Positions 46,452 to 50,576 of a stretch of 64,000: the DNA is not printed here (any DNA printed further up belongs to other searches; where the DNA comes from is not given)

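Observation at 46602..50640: Kinase-RasGEF fusion with atypical kinase motifs and an unresolved 5' end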

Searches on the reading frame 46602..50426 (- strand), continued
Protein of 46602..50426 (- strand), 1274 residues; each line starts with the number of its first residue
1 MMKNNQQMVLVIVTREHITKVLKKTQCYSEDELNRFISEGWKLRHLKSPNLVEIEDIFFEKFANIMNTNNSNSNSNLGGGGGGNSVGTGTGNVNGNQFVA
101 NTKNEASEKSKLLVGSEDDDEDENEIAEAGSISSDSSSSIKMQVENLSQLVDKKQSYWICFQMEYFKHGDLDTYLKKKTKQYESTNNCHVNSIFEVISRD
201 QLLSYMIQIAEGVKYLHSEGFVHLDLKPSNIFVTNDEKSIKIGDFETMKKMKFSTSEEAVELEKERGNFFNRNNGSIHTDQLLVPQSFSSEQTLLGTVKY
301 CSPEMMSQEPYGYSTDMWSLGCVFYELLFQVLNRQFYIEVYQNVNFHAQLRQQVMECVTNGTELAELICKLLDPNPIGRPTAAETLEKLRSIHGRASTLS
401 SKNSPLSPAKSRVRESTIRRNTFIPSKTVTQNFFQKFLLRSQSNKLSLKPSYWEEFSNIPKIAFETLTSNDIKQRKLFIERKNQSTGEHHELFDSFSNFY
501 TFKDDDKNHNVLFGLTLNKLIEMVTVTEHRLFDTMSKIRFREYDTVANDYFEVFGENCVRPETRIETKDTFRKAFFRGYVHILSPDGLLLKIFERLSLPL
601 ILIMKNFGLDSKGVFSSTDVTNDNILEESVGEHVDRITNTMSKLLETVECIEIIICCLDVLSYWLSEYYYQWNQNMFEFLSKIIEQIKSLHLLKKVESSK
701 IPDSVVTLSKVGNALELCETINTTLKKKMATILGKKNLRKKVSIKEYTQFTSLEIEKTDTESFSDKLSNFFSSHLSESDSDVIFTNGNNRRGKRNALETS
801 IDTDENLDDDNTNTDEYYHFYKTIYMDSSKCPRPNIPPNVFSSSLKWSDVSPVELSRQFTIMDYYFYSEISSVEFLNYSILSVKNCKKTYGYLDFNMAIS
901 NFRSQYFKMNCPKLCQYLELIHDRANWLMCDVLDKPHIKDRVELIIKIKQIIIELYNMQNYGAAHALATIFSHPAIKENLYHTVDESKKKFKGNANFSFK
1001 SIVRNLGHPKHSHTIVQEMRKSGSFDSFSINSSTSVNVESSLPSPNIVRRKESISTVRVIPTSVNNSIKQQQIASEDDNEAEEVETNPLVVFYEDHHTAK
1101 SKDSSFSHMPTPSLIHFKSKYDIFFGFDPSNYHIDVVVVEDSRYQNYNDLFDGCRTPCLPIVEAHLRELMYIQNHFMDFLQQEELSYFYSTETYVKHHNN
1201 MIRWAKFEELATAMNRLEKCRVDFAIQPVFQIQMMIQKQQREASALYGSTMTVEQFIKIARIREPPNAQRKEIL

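Call 9: find_encoding_contigs(protein=P0003, flank=6000, max_places=3)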
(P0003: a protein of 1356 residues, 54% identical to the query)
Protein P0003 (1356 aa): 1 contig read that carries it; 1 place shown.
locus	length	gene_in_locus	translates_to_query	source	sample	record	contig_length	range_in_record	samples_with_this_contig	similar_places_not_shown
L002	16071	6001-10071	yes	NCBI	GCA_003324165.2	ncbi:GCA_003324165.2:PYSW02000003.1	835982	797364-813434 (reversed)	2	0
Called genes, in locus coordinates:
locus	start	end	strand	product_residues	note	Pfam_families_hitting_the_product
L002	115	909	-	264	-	-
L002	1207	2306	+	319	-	-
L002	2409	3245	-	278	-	PF13532:2OG-FeII_Oxy_2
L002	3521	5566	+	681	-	-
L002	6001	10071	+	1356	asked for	PF07714:PK_Tyr_Ser-Thr, PF00069:Pkinase, PF14531:Kinase-like (faint), PF07714:PK_Tyr_Ser-Thr (weak), PF00617:RasGEF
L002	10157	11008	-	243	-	PF00025:Arf, PF00071:Ras, PF08477:Roc, PF00009:GTP_EFTU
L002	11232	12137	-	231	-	PF00025:Arf, PF00071:Ras, PF08477:Roc, PF00009:GTP_EFTU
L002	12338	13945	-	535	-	-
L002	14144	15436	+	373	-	PF00782:DSPc (weak), PF22785:Tc-R-P, PF22784:PTP-SAK, PF00102:Y_phosphatase (weak), PF10409:PTEN_C2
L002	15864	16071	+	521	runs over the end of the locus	PF00307:CH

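Call 10: find_encoding_contigs(protein=P0002, flank=6000, max_places=3)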
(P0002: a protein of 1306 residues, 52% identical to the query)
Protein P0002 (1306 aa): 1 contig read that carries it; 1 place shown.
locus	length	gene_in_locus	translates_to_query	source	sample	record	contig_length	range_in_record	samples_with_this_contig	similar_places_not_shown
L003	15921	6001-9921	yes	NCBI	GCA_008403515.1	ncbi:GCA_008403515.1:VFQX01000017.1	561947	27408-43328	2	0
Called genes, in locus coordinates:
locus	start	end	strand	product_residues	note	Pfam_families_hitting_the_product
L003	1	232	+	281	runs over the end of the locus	-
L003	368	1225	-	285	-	PF13532:2OG-FeII_Oxy_2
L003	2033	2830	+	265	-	-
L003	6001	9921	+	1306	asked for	PF00069:Pkinase, PF07714:PK_Tyr_Ser-Thr, PF14531:Kinase-like (faint), PF07714:PK_Tyr_Ser-Thr (weak), PF00617:RasGEF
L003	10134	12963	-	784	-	PF00025:Arf (weak), PF00009:GTP_EFTU, PF00071:Ras, PF08477:Roc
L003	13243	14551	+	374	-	PF00782:DSPc (weak), PF22785:Tc-R-P, PF22784:PTP-SAK, PF00102:Y_phosphatase (weak), PF10409:PTEN_C2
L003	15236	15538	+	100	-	-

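Call 18: find_encoding_contigs(protein=window:46602-50426:-, flank=1000, max_places=3)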
Protein window:46602-50426:- (1274 aa): no gene with exactly this product is on record in the collection.

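Call 48: search_protein_representatives(protein=window:46605-50006:-)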
Query: 1134 residues. Proteins with E-value up to 0.001 (for the whole library): 57851; up to 1e-10: 1271; up to 1e-30: 5. The best 150 are listed.
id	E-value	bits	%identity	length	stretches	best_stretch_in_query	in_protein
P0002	0.0e+00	1377.1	59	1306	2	11-899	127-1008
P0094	6.1e-264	895.1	51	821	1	308-1134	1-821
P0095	6.2e-46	173.3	99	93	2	132-187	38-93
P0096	6.2e-39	150.1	64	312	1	14-131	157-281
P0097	1.5e-32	129.0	41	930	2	152-254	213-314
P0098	1.4e-30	122.5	42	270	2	13-112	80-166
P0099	1.6e-30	122.2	33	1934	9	21-106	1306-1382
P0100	3.2e-29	118.0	39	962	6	141-190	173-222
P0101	1.1e-28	116.2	35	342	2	4-113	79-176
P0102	1.2e-28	116.0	41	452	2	152-251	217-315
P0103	5.7e-28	113.8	36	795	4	153-276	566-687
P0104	3.4e-26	107.9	32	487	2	152-308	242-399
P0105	1.1e-24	103.0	38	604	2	152-252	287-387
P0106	6.6e-24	100.3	34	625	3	57-251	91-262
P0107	9.4e-23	96.5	33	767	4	152-258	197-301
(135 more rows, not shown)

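Call 49: search_protein_families(library=pfam, proteins=[P0096, P0097, P0098, P0099, P0100, P0101, P0102, P0103, P0104, P0105], max_evalue=0.001)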
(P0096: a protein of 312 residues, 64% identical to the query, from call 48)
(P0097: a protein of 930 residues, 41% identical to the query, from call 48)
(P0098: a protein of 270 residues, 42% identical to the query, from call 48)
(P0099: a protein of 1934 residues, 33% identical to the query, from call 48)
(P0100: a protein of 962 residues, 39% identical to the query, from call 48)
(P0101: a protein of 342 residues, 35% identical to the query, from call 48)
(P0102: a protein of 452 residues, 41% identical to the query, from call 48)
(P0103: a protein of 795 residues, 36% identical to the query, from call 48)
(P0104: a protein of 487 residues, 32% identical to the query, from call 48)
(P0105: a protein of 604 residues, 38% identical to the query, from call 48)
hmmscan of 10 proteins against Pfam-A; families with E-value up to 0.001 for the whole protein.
P0096 (312 aa): 2 families
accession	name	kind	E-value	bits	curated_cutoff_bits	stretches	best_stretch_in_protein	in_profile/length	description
PF00069.31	Pkinase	-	2.1e-18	67.1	31.7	1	158-303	69-166/263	Protein kinase domain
PF07714.23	PK_Tyr_Ser-Thr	-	1.1e-17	64.7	23.1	1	92-262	15-153/258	Protein tyrosine and serine/threonine kinase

P0097 (930 aa): 5 families
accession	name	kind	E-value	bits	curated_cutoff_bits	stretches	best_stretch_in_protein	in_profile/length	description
PF00069.31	Pkinase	-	5.5e-51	173.9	31.7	1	45-308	1-260/263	Protein kinase domain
PF07714.23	PK_Tyr_Ser-Thr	-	1.5e-37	129.8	23.1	1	50-308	6-257/258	Protein tyrosine and serine/threonine kinase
PF05383.23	La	-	8.4e-10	38.8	37.1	1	410-456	2-48/59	La domain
PF03372.29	Exo_endo_phos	-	4.7e-07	30.2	24.5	1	617-660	3-45/225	Endonuclease/Exonuclease/phosphatase family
PF03109.22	ABC1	-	0.00089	18.9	22.9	0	170-212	182-223/244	ABC1 atypical kinase-like domain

P0098 (270 aa): 5 families
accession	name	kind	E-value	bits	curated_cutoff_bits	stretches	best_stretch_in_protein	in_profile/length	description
PF00069.31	Pkinase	-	3.4e-52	177.9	31.7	1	6-265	2-259/263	Protein kinase domain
PF07714.23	PK_Tyr_Ser-Thr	-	2.5e-40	138.8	23.1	1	7-267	3-258/258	Protein tyrosine and serine/threonine kinase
PF14531.12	Kinase-like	-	4.8e-05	23.2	25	0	122-199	153-237/289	Kinase-like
PF03109.22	ABC1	-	0.00063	19.4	22.9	0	111-180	166-232/244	ABC1 atypical kinase-like domain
PF17667.7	Pkinase_fungal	-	0.00066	19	24.1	0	113-198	285-378/387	Fungal protein kinase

P0099 (1934 aa): 11 families
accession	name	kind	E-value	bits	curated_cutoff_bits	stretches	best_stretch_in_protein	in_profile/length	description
PF07714.23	PK_Tyr_Ser-Thr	-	1.2e-235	778.9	23.1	5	234-481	6-256/258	Protein tyrosine and serine/threonine kinase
PF00069.31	Pkinase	-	4.7e-228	754.4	31.7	5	234-484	6-262/263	Protein kinase domain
PF14531.12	Kinase-like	-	4.1e-26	92.3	25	2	310-408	126-231/289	Kinase-like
PF00168.36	C2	-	8.6e-23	81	22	3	2-96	2-97/104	C2 domain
PF03109.22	ABC1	-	4.5e-19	69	22.9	1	292-389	135-226/244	ABC1 atypical kinase-like domain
PF17667.7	Pkinase_fungal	-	5e-13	49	24.1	2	338-411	294-376/387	Fungal protein kinase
PF10707.15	YrbL-PhoP_reg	-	7.7e-12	45.7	31.5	0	279-368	58-142/185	PhoP regulatory network protein YrbL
PF06293.20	Kdo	-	1.5e-08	34.7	21.3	0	302-381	94-173/207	Lipopolysaccharide kinase (Kdo/WaaP) family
PF07387.17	Seadorna_VP7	-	1.2e-06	28.2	20.3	0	539-569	154-186/308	Seadornavirus VP7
PF12330.14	Haspin_kinase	-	8.5e-06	25.5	25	0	267-384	158-260/364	Haspin like kinase domain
PF01636.29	APH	-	0.00013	22.2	23.2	0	326-368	137-187/239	Phosphotransferase enzyme family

P0100 (962 aa): 13 families
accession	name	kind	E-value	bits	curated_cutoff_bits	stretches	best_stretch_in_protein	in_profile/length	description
PF00069.31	Pkinase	-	6.8e-149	494.9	31.7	3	29-287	4-262/263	Protein kinase domain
PF07714.23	PK_Tyr_Ser-Thr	-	1e-93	313.8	23.1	3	663-858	2-200/258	Protein tyrosine and serine/threonine kinase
PF03109.22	ABC1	-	3.5e-17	62.8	22.9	3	128-176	170-219/244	ABC1 atypical kinase-like domain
PF13095.12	FTA2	-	2.6e-14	53.8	30.2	0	332-393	12-73/214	Kinetochore Sim4 complex subunit FTA2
PF14531.12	Kinase-like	-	3.9e-12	46.5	25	0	765-857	150-246/289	Kinase-like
PF24496.1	DUF7588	-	7.1e-08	32.6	27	0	70-100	6-36/65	Domain of unknown function (DUF7588)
PF01636.29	APH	-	3.4e-07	30.7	23.2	0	142-163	167-188/239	Phosphotransferase enzyme family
PF01163.29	RIO1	-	3.1e-06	27.4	22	0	124-169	104-149/187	RIO domain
PF06293.20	Kdo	-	3.5e-06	27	21.3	0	109-163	104-161/207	Lipopolysaccharide kinase (Kdo/WaaP) family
PF10707.15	YrbL-PhoP_reg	-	6.7e-06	26.3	31.5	0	127-161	107-141/185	PhoP regulatory network protein YrbL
PF23113.1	MARCHF6_C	-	6.5e-05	23.2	28.8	0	199-227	52-80/180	E3 ubiquitin-protein ligase MARCHF6-like, C-terminal domain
PF13034.12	DUF3895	-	0.00069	20.2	25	0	125-148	42-65/77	Protein of unknown function (DUF3895)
PF19921.4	bpX5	-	0.00074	19.6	27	0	242-288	4-50/135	MoxR-vWA-beta-propeller ternary system domain bpX5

P0101 (342 aa): 5 families
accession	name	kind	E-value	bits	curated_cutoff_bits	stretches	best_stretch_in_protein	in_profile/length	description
PF00069.31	Pkinase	-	7.4e-51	173.5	31.7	1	14-217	1-192/263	Protein kinase domain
PF07714.23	PK_Tyr_Ser-Thr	-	4.3e-32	111.9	23.1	1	16-220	3-202/258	Protein tyrosine and serine/threonine kinase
PF03109.22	ABC1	-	1.3e-06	28.2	22.9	1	113-186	159-229/244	ABC1 atypical kinase-like domain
PF22586.1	ANCHR-like_BBOX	-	0.00013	22.4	27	1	301-334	4-37/39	ANCHR-like B-box zinc-binding domain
PF00643.29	zf-B_box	-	0.00061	20.3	24.1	0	301-334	8-37/42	B-box zinc finger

P0102 (452 aa): 8 families
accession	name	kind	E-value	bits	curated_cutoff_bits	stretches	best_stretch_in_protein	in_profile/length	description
PF00069.31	Pkinase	-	4.9e-54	183.9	31.7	1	53-312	1-260/263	Protein kinase domain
PF07714.23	PK_Tyr_Ser-Thr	-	7.6e-38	130.7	23.1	1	54-313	2-258/258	Protein tyrosine and serine/threonine kinase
PF25390.1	WD40_RLD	-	6.1e-10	39.4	150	1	384-441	2-57/363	RCC1-like domain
PF14531.12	Kinase-like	-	3.4e-06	27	25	1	168-275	153-267/289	Kinase-like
PF13540.12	RCC1_2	-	1.3e-05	25.3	22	1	417-441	1-25/30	Regulator of chromosome condensation (RCC1) repeat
PF00415.24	RCC1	-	3.5e-05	24.7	21.7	1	383-430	3-50/50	Regulator of chromosome condensation (RCC1) repeat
PF00643.29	zf-B_box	-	0.00027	21.5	24.1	1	330-375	2-42/42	B-box zinc finger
PF22586.1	ANCHR-like_BBOX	-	0.00053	20.5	27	0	337-371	4-38/39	ANCHR-like B-box zinc-binding domain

P0103 (795 aa): 5 families
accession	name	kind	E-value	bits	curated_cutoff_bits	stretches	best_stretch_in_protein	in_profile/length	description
PF00069.31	Pkinase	-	3.7e-111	371.2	31.7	2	54-283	24-259/263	Protein kinase domain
PF07714.23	PK_Tyr_Ser-Thr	-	7.5e-89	297.9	23.1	2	30-285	3-258/258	Protein tyrosine and serine/threonine kinase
PF14531.12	Kinase-like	-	4.8e-17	62.6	25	2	512-611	150-255/289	Kinase-like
PF03109.22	ABC1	-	1.3e-08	34.8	22.9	0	104-187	144-222/244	ABC1 atypical kinase-like domain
PF17667.7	Pkinase_fungal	-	1.5e-06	27.6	24.1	0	135-218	289-379/387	Fungal protein kinase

P0104 (487 aa): 6 families
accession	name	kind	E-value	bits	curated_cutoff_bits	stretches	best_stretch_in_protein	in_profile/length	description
PF00069.31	Pkinase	-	1.3e-55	189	31.7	1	83-337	1-259/263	Protein kinase domain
PF07714.23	PK_Tyr_Ser-Thr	-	9.8e-40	136.9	23.1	1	84-338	2-257/258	Protein tyrosine and serine/threonine kinase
PF14531.12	Kinase-like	-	2.4e-07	30.8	25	1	189-288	149-255/289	Kinase-like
PF22586.1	ANCHR-like_BBOX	-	2.9e-06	27.7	27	1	357-393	2-38/39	ANCHR-like B-box zinc-binding domain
PF17667.7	Pkinase_fungal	-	7.6e-06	25.3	24.1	1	180-270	281-379/387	Fungal protein kinase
PF03109.22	ABC1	-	1.5e-05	24.7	22.9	1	148-248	135-229/244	ABC1 atypical kinase-like domain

P0105 (604 aa): 5 families
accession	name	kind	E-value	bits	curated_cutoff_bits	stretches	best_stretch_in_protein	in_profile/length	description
PF00069.31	Pkinase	-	5e-54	183.9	31.7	1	122-382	1-259/263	Protein kinase domain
PF07714.23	PK_Tyr_Ser-Thr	-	6.7e-36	124.3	23.1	1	124-383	3-257/258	Protein tyrosine and serine/threonine kinase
PF22586.1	ANCHR-like_BBOX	-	6.6e-06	26.6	27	1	405-439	4-38/39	ANCHR-like B-box zinc-binding domain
PF17667.7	Pkinase_fungal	-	7.8e-06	25.3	24.1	1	226-315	282-379/387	Fungal protein kinase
PF14531.12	Kinase-like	-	4.2e-05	23.4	25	1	237-327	152-249/289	Kinase-like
